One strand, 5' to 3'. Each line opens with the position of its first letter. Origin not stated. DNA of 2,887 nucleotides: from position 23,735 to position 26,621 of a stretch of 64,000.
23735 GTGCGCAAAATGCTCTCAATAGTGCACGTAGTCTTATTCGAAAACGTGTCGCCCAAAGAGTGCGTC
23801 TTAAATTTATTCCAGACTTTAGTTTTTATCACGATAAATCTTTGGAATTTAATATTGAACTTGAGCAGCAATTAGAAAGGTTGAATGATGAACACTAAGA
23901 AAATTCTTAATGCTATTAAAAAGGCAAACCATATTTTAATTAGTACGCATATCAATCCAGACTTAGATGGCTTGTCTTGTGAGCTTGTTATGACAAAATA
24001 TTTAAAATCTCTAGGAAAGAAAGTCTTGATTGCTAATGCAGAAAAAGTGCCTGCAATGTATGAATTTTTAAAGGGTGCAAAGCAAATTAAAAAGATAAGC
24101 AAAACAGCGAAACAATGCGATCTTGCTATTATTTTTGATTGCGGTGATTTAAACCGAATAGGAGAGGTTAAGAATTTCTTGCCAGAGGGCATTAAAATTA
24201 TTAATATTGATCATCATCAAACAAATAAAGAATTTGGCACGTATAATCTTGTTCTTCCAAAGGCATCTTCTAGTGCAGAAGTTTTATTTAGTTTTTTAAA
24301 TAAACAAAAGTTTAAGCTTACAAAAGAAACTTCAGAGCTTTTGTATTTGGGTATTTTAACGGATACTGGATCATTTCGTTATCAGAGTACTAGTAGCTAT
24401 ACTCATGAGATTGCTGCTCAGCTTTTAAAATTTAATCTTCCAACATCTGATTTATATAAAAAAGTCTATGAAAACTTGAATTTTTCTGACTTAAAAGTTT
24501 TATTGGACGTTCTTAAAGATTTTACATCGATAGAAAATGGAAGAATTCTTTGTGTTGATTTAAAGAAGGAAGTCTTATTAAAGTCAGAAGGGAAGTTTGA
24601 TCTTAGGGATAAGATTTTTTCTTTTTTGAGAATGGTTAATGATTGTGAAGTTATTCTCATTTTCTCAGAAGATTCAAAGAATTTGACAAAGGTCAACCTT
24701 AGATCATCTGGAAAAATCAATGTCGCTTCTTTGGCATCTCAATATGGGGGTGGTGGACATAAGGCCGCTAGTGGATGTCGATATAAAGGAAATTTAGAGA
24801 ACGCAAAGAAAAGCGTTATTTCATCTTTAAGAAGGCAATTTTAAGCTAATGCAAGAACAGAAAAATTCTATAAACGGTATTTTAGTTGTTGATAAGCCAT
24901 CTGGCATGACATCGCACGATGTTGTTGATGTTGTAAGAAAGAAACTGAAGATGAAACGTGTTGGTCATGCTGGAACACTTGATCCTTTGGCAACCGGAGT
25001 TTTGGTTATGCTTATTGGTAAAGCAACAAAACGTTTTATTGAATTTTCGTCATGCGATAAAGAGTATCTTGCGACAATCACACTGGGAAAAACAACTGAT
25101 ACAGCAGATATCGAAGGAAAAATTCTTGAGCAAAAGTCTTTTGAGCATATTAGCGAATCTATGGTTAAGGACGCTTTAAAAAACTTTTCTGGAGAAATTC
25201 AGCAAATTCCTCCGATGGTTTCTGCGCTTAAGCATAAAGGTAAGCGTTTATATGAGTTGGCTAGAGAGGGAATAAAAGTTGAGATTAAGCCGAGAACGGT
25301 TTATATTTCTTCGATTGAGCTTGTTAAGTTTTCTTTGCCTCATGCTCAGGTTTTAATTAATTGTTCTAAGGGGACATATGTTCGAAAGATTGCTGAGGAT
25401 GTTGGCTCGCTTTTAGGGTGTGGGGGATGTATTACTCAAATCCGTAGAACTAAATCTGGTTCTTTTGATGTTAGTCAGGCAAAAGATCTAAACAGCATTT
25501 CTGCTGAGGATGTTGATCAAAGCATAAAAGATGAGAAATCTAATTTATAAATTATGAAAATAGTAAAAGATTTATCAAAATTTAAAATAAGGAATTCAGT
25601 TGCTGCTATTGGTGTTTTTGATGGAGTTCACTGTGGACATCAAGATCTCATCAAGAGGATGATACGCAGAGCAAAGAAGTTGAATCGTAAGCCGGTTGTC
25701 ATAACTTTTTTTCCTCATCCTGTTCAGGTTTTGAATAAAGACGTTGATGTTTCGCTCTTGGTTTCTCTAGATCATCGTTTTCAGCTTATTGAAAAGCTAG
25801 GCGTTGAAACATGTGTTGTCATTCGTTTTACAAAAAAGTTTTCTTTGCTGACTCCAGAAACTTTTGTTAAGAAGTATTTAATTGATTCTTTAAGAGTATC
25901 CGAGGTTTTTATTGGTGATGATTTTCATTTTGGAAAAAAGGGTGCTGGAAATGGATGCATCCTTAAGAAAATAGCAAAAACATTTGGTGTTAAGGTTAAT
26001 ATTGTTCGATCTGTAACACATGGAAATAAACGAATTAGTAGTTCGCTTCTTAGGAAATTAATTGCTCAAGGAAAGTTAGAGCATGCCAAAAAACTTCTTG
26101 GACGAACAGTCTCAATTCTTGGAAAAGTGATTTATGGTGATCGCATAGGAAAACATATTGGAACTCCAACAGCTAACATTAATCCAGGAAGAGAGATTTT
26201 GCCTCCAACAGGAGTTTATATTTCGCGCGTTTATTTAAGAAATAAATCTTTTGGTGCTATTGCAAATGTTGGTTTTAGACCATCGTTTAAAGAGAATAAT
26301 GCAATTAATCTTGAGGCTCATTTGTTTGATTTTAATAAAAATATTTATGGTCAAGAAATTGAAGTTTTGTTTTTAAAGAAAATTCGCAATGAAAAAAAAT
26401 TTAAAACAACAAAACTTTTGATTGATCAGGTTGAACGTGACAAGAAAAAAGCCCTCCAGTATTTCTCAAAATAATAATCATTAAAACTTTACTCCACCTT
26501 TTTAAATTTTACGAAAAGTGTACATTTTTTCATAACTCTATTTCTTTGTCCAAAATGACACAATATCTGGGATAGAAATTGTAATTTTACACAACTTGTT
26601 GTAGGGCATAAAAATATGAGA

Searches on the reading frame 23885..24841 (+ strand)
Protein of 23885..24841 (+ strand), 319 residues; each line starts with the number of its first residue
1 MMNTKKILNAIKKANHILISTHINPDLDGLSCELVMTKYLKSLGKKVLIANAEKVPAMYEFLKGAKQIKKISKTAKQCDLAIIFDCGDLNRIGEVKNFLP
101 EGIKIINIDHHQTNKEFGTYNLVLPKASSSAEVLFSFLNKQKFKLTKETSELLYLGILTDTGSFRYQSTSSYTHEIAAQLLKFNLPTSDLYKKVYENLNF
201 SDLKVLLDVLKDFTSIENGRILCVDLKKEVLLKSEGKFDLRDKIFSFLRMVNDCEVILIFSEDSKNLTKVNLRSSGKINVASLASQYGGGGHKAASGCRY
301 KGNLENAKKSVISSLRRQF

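Call 67: search_protein_families(library=pfam, proteins=[window:23885-24841:+], max_evalue=0.0001)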
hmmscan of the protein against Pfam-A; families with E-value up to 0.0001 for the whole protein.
window:23885-24841:+ (319 aa): 2 families
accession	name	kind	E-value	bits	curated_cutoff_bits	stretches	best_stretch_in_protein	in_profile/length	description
PF01368.27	DHH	-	4.9e-20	72.5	28.1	1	16-157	1-125/125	DHH family, N-terminal domain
PF02272.25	DHHA1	-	4.7e-09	37.1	25.9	1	248-313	25-98/102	DHHA1 domain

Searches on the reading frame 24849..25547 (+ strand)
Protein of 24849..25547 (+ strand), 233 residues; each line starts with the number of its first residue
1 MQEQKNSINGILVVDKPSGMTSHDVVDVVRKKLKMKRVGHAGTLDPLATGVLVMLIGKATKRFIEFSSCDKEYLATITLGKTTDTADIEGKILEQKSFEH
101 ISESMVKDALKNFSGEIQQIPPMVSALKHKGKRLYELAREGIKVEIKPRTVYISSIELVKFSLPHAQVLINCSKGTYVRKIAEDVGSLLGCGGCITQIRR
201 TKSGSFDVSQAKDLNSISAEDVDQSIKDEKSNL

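Call 67: search_protein_families(library=pfam, proteins=[window:24849-25547:+], max_evalue=0.0001)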
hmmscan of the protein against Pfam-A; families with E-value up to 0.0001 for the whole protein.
window:24849-25547:+ (233 aa): 2 families
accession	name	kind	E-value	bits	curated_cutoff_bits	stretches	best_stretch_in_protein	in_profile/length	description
PF01509.24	TruB_N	-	2e-58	197.5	27.3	1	30-178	1-149/149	TruB family pseudouridylate synthase (N terminal domain)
PF16198.10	TruB_C_2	-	3e-09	37.3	29.3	1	179-219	1-41/66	tRNA pseudouridylate synthase B C-terminal domain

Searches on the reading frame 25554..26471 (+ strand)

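Call 67: search_protein_families(library=pfam, proteins=[window:25554-26471:+], max_evalue=0.0001)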
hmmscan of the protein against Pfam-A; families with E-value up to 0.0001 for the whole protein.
window:25554-26471:+ (306 aa): 3 families
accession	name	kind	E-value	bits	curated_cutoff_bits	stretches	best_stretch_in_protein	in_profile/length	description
PF06574.18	FAD_syn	-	4.6e-48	163.4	27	1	13-164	6-157/158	FAD synthetase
PF01687.23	Flavokinase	-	7.5e-38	130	19.6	1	182-304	1-124/124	Riboflavin kinase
PF01467.32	CTP_transf_like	-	4.9e-05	24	21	1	18-168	2-132/133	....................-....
